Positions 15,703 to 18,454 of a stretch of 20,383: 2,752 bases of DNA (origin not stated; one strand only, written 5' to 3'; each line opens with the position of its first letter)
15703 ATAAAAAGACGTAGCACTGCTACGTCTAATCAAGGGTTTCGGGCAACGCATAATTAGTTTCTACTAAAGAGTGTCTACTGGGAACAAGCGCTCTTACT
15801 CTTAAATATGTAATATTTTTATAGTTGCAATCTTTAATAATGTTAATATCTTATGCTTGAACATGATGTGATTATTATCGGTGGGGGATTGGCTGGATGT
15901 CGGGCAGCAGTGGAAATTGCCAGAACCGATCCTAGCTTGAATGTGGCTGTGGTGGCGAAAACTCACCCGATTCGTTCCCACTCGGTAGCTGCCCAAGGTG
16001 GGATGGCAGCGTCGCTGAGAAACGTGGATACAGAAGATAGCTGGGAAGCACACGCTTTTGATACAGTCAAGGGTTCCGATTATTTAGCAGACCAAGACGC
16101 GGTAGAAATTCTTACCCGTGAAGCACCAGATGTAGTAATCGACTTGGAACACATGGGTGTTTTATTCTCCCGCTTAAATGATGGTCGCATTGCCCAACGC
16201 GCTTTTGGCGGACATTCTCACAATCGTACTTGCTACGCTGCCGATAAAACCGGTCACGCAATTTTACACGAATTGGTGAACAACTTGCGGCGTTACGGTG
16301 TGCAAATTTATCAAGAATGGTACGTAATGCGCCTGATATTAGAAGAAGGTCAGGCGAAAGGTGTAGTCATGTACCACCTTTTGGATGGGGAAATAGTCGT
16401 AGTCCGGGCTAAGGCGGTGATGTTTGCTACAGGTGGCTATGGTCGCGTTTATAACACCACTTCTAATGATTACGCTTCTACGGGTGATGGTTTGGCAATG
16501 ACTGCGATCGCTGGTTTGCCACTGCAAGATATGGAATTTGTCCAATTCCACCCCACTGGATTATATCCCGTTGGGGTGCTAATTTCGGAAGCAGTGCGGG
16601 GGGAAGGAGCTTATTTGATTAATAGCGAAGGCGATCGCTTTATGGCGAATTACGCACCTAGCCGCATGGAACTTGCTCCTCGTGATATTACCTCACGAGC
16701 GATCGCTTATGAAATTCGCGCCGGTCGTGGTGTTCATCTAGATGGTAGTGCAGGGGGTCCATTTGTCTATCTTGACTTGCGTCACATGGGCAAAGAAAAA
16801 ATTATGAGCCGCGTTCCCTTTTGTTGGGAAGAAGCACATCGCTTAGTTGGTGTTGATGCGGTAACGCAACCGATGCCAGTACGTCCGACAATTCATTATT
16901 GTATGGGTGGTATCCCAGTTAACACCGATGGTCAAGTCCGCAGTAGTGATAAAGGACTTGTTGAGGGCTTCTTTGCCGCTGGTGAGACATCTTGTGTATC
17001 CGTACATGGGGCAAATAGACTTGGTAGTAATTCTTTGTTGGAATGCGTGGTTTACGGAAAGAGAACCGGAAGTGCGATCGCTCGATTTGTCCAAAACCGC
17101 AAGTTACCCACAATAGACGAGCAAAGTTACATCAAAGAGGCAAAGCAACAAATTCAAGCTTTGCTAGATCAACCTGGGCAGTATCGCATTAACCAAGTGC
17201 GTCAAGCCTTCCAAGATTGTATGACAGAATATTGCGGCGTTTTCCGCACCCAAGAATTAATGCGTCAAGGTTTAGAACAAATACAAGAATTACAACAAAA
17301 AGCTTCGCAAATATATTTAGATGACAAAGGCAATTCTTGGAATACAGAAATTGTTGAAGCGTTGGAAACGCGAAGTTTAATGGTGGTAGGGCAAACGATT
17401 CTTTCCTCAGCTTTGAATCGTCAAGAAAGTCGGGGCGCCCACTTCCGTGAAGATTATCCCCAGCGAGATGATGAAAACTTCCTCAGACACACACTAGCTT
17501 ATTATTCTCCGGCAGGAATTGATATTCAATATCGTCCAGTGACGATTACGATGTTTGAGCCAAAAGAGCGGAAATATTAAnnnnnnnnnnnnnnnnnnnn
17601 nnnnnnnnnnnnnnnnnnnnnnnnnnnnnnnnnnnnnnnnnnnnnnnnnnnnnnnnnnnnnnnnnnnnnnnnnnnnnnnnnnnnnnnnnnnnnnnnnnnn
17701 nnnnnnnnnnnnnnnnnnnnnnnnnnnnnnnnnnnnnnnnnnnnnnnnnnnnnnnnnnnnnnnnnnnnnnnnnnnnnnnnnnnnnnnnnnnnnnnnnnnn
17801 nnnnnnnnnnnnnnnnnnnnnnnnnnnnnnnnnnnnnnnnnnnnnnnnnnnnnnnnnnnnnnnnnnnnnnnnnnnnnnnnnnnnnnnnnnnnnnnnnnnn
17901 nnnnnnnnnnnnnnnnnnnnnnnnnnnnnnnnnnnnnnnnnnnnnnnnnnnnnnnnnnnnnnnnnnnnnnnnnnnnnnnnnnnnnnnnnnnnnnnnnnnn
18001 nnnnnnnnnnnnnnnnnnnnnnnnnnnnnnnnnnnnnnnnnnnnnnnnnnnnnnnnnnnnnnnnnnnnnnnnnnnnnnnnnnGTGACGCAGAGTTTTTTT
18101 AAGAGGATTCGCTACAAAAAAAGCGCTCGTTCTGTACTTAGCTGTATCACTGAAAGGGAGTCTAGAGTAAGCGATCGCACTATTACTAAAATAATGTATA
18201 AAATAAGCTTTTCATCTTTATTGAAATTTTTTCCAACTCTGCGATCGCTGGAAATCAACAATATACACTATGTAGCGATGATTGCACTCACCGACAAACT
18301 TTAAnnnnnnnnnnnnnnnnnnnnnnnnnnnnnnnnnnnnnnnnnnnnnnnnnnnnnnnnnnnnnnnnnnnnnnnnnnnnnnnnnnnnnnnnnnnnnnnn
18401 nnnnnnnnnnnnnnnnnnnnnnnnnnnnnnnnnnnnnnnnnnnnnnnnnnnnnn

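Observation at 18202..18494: Leader plus nine spacerless 21-nt tandem units: an array that fits no described class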

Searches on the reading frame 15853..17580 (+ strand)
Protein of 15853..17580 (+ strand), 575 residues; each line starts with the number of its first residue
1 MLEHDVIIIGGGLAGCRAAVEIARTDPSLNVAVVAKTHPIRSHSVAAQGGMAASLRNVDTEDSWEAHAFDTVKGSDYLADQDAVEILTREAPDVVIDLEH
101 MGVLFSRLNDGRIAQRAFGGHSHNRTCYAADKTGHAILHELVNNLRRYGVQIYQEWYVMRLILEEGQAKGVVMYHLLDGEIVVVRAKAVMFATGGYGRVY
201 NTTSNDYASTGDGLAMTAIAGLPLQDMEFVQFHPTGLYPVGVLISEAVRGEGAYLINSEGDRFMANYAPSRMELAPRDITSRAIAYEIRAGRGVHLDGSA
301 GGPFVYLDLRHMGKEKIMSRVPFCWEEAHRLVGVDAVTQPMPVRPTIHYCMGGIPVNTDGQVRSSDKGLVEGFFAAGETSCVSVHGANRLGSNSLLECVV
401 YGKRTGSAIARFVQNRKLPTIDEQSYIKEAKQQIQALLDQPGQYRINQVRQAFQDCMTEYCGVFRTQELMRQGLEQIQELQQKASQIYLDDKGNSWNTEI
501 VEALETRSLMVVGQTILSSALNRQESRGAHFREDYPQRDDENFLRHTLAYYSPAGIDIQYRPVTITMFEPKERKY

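Call 6: search_protein_families(library=pfam, proteins=[window:15853-17580:+], max_evalue=0.01)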
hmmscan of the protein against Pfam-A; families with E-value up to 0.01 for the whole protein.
window:15853-17580:+ (575 aa): 9 families
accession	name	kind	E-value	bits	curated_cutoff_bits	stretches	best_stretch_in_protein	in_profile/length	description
PF00890.30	FAD_binding_2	-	1.2e-116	390.8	20.4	1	5-395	1-414/414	FAD binding domain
PF02910.25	Succ_DH_flav_C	-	1.5e-47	161.3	20.8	1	450-575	1-130/130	Fumarate reductase flavoprotein C-term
PF01266.30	DAO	-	1.5e-07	31.7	27.9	1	5-198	1-207/353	FAD dependent oxidoreductase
PF03486.20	HI0933_like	-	6.2e-06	26.3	50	0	127-379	101-219/244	HI0933-like protein Rossmann domain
PF01134.28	GIDA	-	2.3e-05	24.1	22.1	1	5-28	1-24/391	Glucose inhibited division protein A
PF07992.20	Pyr_redox_2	-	8.9e-05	22.5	26.1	1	4-87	1-58/291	Pyridine nucleotide-disulphide oxidoreductase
PF05834.18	Lycopene_cycl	-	0.00024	20.7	23.4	1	5-38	1-35/380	Lycopene cyclase protein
PF01946.23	Thi4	-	0.00028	20.6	26.2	1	2-36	16-49/235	Thi4 family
PF12831.13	FAD_oxidored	-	0.0065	16.2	27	0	5-194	1-145/416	FAD dependent oxidoreductase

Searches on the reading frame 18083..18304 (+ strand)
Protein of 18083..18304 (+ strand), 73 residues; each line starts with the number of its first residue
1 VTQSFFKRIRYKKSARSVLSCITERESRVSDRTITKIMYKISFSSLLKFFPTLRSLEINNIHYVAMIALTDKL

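Call 6: search_protein_families(library=pfam, proteins=[window:18083-18304:+], max_evalue=0.01)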
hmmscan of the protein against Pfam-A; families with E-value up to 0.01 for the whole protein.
window:18083-18304:+ (73 aa): 0 families

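Call 78: search_protein_families(library=ncbifam, proteins=[window:18083-18304:+], max_evalue=0.01)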
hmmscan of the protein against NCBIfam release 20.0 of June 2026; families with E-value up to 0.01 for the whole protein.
window:18083-18304:+ (73 aa): 0 families
